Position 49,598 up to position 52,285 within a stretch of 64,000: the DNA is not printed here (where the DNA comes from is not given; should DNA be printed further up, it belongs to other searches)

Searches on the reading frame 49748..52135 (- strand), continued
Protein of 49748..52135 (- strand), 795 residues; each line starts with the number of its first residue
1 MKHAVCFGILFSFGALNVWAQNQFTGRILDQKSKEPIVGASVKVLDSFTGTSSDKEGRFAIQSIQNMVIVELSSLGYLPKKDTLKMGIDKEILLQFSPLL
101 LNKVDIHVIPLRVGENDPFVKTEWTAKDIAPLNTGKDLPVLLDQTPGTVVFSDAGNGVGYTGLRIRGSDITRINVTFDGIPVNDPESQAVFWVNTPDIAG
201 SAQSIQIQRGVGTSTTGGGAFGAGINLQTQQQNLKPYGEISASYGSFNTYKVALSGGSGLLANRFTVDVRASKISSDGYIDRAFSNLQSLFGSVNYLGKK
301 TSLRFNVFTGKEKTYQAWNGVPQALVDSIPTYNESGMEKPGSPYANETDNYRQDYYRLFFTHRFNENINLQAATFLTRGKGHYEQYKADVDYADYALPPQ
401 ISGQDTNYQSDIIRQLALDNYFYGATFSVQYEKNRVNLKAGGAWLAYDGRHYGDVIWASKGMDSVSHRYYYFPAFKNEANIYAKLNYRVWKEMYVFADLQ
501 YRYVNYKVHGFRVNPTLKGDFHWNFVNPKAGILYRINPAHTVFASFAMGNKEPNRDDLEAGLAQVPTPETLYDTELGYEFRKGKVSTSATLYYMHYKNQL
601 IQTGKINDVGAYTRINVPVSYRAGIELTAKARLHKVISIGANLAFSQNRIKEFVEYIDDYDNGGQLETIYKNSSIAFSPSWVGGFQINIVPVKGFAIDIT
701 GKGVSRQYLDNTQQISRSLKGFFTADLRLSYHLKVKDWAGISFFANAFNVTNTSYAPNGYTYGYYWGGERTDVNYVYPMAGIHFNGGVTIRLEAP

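Call 21: find_encoding_contigs(protein=P0003, flank=6000, max_places=2)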
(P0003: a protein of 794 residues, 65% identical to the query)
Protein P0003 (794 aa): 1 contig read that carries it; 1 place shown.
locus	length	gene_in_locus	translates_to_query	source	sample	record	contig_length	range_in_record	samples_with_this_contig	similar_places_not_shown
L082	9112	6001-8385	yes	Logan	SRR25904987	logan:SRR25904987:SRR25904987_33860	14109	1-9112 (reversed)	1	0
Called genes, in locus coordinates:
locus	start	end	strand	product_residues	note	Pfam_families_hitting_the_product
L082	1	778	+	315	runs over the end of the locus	PF00005:ABC_tran, PF13304:AAA_21, PF13732:DrrA1-3_C (weak)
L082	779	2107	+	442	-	PF12679:ABC2_membrane_2, PF12698:ABC2_membrane_3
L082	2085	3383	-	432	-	PF01171:ATP_bind_3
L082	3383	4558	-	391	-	PF00425:Chorismate_bind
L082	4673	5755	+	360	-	PF03739:LptF_LptG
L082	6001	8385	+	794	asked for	PF13715:CarbopepD_reg_2 (weak), PF07715:Plug (weak), PF00593:TonB_dep_Rec_b-barrel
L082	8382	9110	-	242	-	?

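Call 22: find_encoding_contigs(protein=P0004, flank=6000, max_places=2)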
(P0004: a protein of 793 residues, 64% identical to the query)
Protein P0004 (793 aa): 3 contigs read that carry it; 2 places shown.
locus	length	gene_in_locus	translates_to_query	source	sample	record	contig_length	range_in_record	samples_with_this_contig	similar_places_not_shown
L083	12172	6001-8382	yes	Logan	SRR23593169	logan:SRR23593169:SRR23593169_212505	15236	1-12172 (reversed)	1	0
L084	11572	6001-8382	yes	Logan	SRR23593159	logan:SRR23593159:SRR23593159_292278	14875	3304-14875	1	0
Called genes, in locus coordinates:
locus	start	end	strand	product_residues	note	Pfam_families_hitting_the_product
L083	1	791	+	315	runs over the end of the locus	PF00005:ABC_tran, PF13304:AAA_21 (weak), PF13732:DrrA1-3_C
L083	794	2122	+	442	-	PF12679:ABC2_membrane_2, PF12698:ABC2_membrane_3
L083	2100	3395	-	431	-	PF01171:ATP_bind_3, PF06508:QueC (faint)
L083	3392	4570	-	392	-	PF00425:Chorismate_bind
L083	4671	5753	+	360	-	PF03739:LptF_LptG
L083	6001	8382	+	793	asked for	PF13620:CarboxypepD_reg (faint), PF13715:CarbopepD_reg_2, PF07715:Plug, PF00593:TonB_dep_Rec_b-barrel, PF14905:OMP_b-brl_3 (weak)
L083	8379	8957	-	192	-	PF00560:LRR_1 (faint), PF13855:LRR_8, PF23598:LRR_14, PF12799:LRR_4 (weak), PF13855:LRR_8 (weak)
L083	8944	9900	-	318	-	PF06574:FAD_syn, PF01467:CTP_transf_like (weak), PF01687:Flavokinase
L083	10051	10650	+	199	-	PF04011:LemA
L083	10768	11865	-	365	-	-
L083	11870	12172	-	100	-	?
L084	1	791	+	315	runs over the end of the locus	PF00005:ABC_tran, PF13304:AAA_21 (weak), PF13732:DrrA1-3_C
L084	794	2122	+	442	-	PF12679:ABC2_membrane_2, PF12698:ABC2_membrane_3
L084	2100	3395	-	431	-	PF01171:ATP_bind_3, PF06508:QueC (faint)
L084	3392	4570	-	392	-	PF00425:Chorismate_bind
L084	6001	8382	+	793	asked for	PF13620:CarboxypepD_reg (faint), PF13715:CarbopepD_reg_2, PF07715:Plug, PF00593:TonB_dep_Rec_b-barrel, PF14905:OMP_b-brl_3 (weak)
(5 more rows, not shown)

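Call 23: find_encoding_contigs(protein=P0005, flank=6000, max_places=1)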
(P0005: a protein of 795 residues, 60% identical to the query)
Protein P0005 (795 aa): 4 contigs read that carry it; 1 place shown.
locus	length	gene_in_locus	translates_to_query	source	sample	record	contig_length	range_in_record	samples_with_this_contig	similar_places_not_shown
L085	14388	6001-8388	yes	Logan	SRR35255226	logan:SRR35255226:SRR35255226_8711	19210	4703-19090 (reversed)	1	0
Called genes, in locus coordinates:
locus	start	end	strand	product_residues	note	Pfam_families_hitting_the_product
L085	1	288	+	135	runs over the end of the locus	?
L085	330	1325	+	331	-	PF10432:bact-PGI_C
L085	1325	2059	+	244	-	PF21948:LplA-B_cat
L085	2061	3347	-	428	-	PF01171:ATP_bind_3, PF06508:QueC (weak), PF11734:TilS_C (weak)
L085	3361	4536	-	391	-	PF00425:Chorismate_bind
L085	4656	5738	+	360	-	PF03739:LptF_LptG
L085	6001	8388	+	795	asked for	PF13620:CarboxypepD_reg, PF13715:CarbopepD_reg_2, PF07715:Plug, PF00593:TonB_dep_Rec_b-barrel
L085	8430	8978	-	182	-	-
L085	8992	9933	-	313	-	PF06574:FAD_syn, PF01467:CTP_transf_like (weak), PF01687:Flavokinase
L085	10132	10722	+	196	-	PF04011:LemA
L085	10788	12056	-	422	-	PF01595:CNNM, PF00571:CBS (faint), PF03471:CorC_HlyC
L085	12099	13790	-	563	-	PF02366:PMT, PF13231:PMT_2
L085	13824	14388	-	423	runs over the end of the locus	-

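Call 24: find_encoding_contigs(protein=P0006, flank=6000, max_places=2)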
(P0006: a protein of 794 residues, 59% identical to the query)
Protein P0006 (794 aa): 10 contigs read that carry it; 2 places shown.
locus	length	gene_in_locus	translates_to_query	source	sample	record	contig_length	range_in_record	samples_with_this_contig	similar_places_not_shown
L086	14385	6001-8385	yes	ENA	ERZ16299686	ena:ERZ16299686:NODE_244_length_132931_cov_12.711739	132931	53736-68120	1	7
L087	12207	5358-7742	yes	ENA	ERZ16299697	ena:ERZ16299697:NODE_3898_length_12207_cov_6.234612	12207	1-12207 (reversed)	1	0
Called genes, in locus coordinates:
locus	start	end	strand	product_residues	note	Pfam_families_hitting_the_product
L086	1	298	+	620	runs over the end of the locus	PF02518:HATPase_c, PF13589:HATPase_c_3 (weak), PF00204:DNA_gyraseB, PF01751:Toprim, PF00986:DNA_gyraseB_C (weak)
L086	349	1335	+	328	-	PF10432:bact-PGI_C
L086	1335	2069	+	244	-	PF21948:LplA-B_cat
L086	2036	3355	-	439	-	PF01171:ATP_bind_3, PF11734:TilS_C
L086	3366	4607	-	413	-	PF00425:Chorismate_bind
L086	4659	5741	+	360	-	PF03739:LptF_LptG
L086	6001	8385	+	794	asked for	PF13620:CarboxypepD_reg, PF13715:CarbopepD_reg_2, PF07715:Plug, PF00593:TonB_dep_Rec_b-barrel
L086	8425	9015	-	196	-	PF25019:LRR_R13L1-DRL21 (faint), PF00560:LRR_1 (faint), PF13855:LRR_8, PF12799:LRR_4 (weak), PF23598:LRR_14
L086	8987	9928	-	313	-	PF06574:FAD_syn, PF01467:CTP_transf_like (weak), PF01687:Flavokinase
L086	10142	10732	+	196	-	PF04011:LemA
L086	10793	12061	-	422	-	PF01595:CNNM, PF00571:CBS (faint), PF03471:CorC_HlyC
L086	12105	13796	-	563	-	PF02366:PMT, PF13231:PMT_2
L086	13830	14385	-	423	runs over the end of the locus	-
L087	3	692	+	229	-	?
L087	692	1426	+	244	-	PF21948:LplA-B_cat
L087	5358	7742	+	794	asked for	PF13620:CarboxypepD_reg, PF13715:CarbopepD_reg_2, PF07715:Plug, PF00593:TonB_dep_Rec_b-barrel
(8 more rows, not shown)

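Call 25: find_encoding_contigs(protein=P0008, flank=6000, max_places=1)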
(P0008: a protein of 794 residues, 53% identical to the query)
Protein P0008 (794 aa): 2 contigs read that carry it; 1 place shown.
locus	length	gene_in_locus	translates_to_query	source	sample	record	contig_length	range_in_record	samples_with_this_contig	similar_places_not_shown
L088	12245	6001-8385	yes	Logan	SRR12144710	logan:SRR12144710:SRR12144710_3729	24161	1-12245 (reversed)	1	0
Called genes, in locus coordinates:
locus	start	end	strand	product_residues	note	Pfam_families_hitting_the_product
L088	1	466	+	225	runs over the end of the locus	-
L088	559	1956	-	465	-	PF00206:Lyase_1, PF10415:FumaraseC_C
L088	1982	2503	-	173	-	PF22769:DCD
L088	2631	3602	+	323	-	PF00365:PFK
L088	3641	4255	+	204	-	PF02527:GidB, PF13847:Methyltransf_31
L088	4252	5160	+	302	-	PF00389:2-Hacid_dh, PF02826:2-Hacid_dh_C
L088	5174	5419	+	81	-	PF00050:Kazal_1 (faint), PF07648:Kazal_2 (weak)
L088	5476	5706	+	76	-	PF00050:Kazal_1 (weak)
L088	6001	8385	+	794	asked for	PF13620:CarboxypepD_reg, PF13715:CarbopepD_reg_2, PF07715:Plug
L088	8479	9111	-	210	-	PF00560:LRR_1 (faint), PF23952:LRR_EndoS (faint), PF23211:LRR_LRWD1 (faint), PF23598:LRR_14, PF12799:LRR_4 (faint), PF13855:LRR_8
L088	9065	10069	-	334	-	PF06574:FAD_syn, PF01467:CTP_transf_like (faint), PF01687:Flavokinase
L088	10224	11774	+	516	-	PF02874:ATP-synt_ab_N, PF00006:ATP-synt_ab, PF22919:ATP-synt_VA_C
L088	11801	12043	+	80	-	PF02823:ATP-synt_DE_N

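Call 36: search_protein_families(library=pfam, proteins=[L003:8502-9002:+, L003:9172-9795:+, L003:9804-10286:+, L022:5087-5728:+, L046:8694-9323:+, L063:4317-4934:+, L035:8185-8673:+, L024:8373-8681:-, L024:8702-9199:-, L024:9625-10608:-])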
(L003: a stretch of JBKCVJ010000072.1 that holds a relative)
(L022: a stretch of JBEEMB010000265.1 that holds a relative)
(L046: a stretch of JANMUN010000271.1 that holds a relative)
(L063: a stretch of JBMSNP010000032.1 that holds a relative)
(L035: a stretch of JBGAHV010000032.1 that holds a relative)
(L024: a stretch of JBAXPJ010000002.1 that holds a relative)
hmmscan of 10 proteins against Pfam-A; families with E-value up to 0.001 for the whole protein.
L003:8502-9002:+ (166 aa): 0 families

L003:9172-9795:+ (207 aa): 0 families

L003:9804-10286:+ (160 aa): 0 families

L022:5087-5728:+ (213 aa): 0 families

L046:8694-9323:+ (209 aa): 0 families

L063:4317-4934:+ (205 aa): 0 families

L035:8185-8673:+ (162 aa): 0 families

L024:8373-8681:- (102 aa): 1 family
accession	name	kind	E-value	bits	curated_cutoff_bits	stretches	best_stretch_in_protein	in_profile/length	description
PF00581.25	Rhodanese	-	2.6e-13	50.7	22.2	1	7-98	3-101/102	Rhodanese-like domain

L024:8702-9199:- (165 aa): 1 family
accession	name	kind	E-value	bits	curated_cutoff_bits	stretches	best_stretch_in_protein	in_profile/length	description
PF03793.24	PASTA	-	1e-12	48.2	23.2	1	73-120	2-48/64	PASTA domain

L024:9625-10608:- (327 aa): 8 families
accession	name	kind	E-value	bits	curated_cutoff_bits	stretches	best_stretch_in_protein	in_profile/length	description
PF07478.18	Dala_Dala_lig_C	-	8.5e-49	166.3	24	1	128-322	6-204/204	D-ala D-ala ligase C-terminus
PF01820.27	Dala_Dala_lig_N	-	2.6e-21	76.8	34.6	1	4-106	1-121/121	D-ala D-ala ligase N-terminus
PF02655.19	ATP-grasp_3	-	1.6e-10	41.8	23.2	1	141-292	18-155/160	ATP-grasp domain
PF02786.22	CPSase_L_D2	-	7.5e-10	39.1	19.8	1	118-292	3-178/211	Carbamoyl-phosphate synthase L chain, ATP binding domain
PF13535.11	ATP-grasp_4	-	1.5e-07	31.6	27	1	153-293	2-151/160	ATP-grasp domain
PF03133.20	TTL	-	0.00023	20.9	20.1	1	240-295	206-260/292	Tubulin-tyrosine ligase family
PF02222.28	ATP-grasp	-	0.00039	20.6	27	1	129-279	8-150/179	ATP-grasp domain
PF15632.11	ATPgrasp_Ter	-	0.00049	20.3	29.1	0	191-292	4-84/131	ATP-grasp in the biosynthetic pathway with Ter operon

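Call 39: search_solved_structures(query=window:49748-52135:-, max_evalue=0.001)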
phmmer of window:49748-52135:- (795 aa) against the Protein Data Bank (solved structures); distinct sequences matched with E-value up to 0.001: 0.

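Call 40: find_encoding_contigs(protein=P0012, flank=6000, max_places=1)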
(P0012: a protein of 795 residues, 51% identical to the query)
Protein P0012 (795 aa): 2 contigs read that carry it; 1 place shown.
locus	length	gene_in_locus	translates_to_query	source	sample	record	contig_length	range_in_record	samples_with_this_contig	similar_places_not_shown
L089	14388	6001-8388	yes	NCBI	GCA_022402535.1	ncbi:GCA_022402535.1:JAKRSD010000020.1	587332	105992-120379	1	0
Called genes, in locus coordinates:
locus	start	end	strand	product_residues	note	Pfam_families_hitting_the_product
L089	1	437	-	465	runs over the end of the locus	PF00206:Lyase_1, PF10415:FumaraseC_C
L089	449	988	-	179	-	PF14103:DUF4276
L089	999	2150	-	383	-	PF02463:SMC_N, PF13175:AAA_15, PF13476:AAA_23, PF13304:AAA_21, PF13175:AAA_15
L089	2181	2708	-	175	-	PF22769:DCD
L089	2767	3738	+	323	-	PF00365:PFK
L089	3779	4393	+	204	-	PF02527:GidB, PF13847:Methyltransf_31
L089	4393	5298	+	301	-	PF00389:2-Hacid_dh, PF02826:2-Hacid_dh_C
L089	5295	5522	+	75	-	PF00050:Kazal_1 (weak), PF07648:Kazal_2 (weak)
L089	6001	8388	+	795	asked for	PF13620:CarboxypepD_reg, PF13715:CarbopepD_reg_2, PF07715:Plug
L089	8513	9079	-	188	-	-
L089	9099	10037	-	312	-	PF06574:FAD_syn, PF01467:CTP_transf_like (weak), PF01687:Flavokinase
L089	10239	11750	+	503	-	PF02874:ATP-synt_ab_N, PF00006:ATP-synt_ab, PF22919:ATP-synt_VA_C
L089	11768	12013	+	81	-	PF02823:ATP-synt_DE_N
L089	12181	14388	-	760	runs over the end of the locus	PF07676:PD40 (faint), PF13620:CarboxypepD_reg, PF00691:OmpA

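Call 41: find_encoding_contigs(protein=P0009, flank=3000, max_places=1)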
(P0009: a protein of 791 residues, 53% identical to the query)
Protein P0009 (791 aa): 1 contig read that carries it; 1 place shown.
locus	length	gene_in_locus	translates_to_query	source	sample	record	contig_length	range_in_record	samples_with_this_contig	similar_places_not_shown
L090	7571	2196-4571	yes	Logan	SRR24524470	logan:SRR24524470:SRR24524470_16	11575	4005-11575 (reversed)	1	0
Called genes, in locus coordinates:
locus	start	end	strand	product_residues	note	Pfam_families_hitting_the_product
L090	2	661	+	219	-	?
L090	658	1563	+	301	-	PF00389:2-Hacid_dh, PF02826:2-Hacid_dh_C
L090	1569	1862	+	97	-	PF00050:Kazal_1 (weak), PF07648:Kazal_2 (weak)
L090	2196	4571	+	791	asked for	PF13620:CarboxypepD_reg, PF13715:CarbopepD_reg_2, PF07715:Plug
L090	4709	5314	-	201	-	PF25019:LRR_R13L1-DRL21 (faint), PF23952:LRR_EndoS (faint), PF23598:LRR_14, PF00560:LRR_1 (faint), PF13855:LRR_8 (weak), PF23211:LRR_LRWD1 (faint), PF12799:LRR_4, PF13855:LRR_8 (weak)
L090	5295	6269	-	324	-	PF01467:CTP_transf_like (faint), PF06574:FAD_syn, PF01687:Flavokinase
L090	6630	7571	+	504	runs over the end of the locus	PF02874:ATP-synt_ab_N, PF00006:ATP-synt_ab, PF22919:ATP-synt_VA_C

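Call 42: find_encoding_contigs(protein=P0010, flank=3000, max_places=1)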
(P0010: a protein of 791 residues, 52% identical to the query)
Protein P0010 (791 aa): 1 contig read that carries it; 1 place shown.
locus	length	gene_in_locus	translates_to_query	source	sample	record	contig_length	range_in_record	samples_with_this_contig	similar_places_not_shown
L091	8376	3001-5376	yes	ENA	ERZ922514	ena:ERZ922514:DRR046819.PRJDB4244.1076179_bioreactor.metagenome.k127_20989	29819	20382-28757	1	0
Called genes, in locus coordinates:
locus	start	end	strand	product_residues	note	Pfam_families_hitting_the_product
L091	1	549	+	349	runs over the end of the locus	PF19417:RnlA_toxin_N (weak), PF15935:RnlA_toxin, PF19034:RnlA-toxin_DBD, PF18869:HEPN_RnaseLS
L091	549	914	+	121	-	PF15933:RnlB_antitoxin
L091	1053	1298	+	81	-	-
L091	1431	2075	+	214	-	-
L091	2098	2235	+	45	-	-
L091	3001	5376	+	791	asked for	PF13620:CarboxypepD_reg, PF13715:CarbopepD_reg_2, PF07715:Plug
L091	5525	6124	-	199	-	PF25019:LRR_R13L1-DRL21 (faint), PF13855:LRR_8 (weak), PF24758:LRR_At5g56370 (faint), PF00560:LRR_1 (faint), PF13855:LRR_8, PF23598:LRR_14, PF12799:LRR_4, PF13855:LRR_8 (weak)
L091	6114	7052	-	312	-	PF06574:FAD_syn, PF01467:CTP_transf_like (faint), PF01687:Flavokinase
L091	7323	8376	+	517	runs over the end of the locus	PF02874:ATP-synt_ab_N, PF00006:ATP-synt_ab, PF22919:ATP-synt_VA_C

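Call 43: find_encoding_contigs(protein=P0011, flank=3000, max_places=1)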
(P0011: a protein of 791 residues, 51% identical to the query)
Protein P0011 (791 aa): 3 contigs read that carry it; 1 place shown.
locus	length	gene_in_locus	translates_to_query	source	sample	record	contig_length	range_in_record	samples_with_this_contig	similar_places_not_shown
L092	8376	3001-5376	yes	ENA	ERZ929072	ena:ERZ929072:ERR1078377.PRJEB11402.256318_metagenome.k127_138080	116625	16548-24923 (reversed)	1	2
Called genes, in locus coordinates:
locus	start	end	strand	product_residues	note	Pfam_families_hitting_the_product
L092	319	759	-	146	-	PF01797:Y1_Tnp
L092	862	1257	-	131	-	-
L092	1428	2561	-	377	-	PF00722:Glyco_hydro_16, PF26113:GH16_XgeA (weak)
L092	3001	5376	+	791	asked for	PF13620:CarboxypepD_reg, PF13715:CarbopepD_reg_2, PF07715:Plug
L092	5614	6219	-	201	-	PF25019:LRR_R13L1-DRL21 (faint), PF23952:LRR_EndoS (faint), PF23598:LRR_14 (weak), PF12799:LRR_4 (weak), PF13855:LRR_8, PF12799:LRR_4, PF23598:LRR_14, PF13855:LRR_8 (weak), +1 more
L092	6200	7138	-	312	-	PF06574:FAD_syn, PF01687:Flavokinase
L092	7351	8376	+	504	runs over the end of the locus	PF02874:ATP-synt_ab_N, PF00006:ATP-synt_ab, PF22919:ATP-synt_VA_C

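Call 66: predict_structure(alignment_id=A5)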
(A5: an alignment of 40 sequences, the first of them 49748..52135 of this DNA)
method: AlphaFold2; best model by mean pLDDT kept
length: 795 residues; sequences in the alignment: 40
mean_pLDDT: 77.8   pTM: 0.73
mean pLDDT of the five models: 77.8, 77.6, 71.9, 69.3, 68.6
residues with pLDDT >= 90: 157; 70-90: 430; 50-70: 138; < 50: 70
segments of 3 or more residues with pLDDT < 50: 17-20, 98-113, 154-159, 161-168, 185-194, 212-222, 331-340
pLDDT, mean of each block of 10 residues (from residue 1): 60 50 86 80 70 80 84 72 88 71 39 58 61 56 56 47 42 64 52 55 58 39 58 82 83 88 87 75 71 86 88 66 70 48 60 87 86 88 82 88 89 85 89 87 88 88 85 88 90 90 89 81 91 90 89 78 82 90 87 90 76 84 88 88 88 90 90 85 88 89 87 88 88 89 88 78 88 79 85 87
secondary structure, 60 per line:
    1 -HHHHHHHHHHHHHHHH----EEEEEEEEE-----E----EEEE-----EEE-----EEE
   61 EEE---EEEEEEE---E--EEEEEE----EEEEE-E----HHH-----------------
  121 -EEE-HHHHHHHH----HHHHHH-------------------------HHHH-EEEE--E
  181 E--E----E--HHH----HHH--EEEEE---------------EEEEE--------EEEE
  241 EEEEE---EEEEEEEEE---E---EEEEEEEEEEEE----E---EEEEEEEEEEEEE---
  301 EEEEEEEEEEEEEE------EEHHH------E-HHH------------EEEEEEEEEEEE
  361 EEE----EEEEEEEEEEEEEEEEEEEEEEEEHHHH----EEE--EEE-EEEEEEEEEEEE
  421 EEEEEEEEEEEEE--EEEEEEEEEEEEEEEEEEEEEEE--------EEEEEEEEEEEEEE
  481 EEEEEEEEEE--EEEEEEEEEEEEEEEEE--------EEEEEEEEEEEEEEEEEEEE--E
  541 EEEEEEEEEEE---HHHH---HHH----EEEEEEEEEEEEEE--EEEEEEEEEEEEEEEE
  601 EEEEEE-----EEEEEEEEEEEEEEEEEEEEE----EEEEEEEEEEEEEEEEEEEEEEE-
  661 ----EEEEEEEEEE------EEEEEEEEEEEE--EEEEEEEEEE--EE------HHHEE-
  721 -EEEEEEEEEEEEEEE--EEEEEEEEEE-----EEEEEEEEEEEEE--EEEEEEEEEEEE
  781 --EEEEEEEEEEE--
elements in order (helices of 4 or more, strands of 3 or more residues): H2-17 E22-30 E41-44 E50-52 E58-63 E67-73 E80-85 E90-94 E122-124 H126-133 H138-143 H169-172 E174-177 E204-208 E224-228 E237-245 E249-257 E265-276 E285-297 E301-314 E349-363 E368-391 H392-395 E400-402 E405-407 E409-433 E436-458 E467-490 E493-509 E518-537 E540-551 H555-558 E569-582 E585-606 E612-632 E637-659 E665-674 E681-692 E695-704 E722-736 E739-748 E754-766 E769-780 E783-793
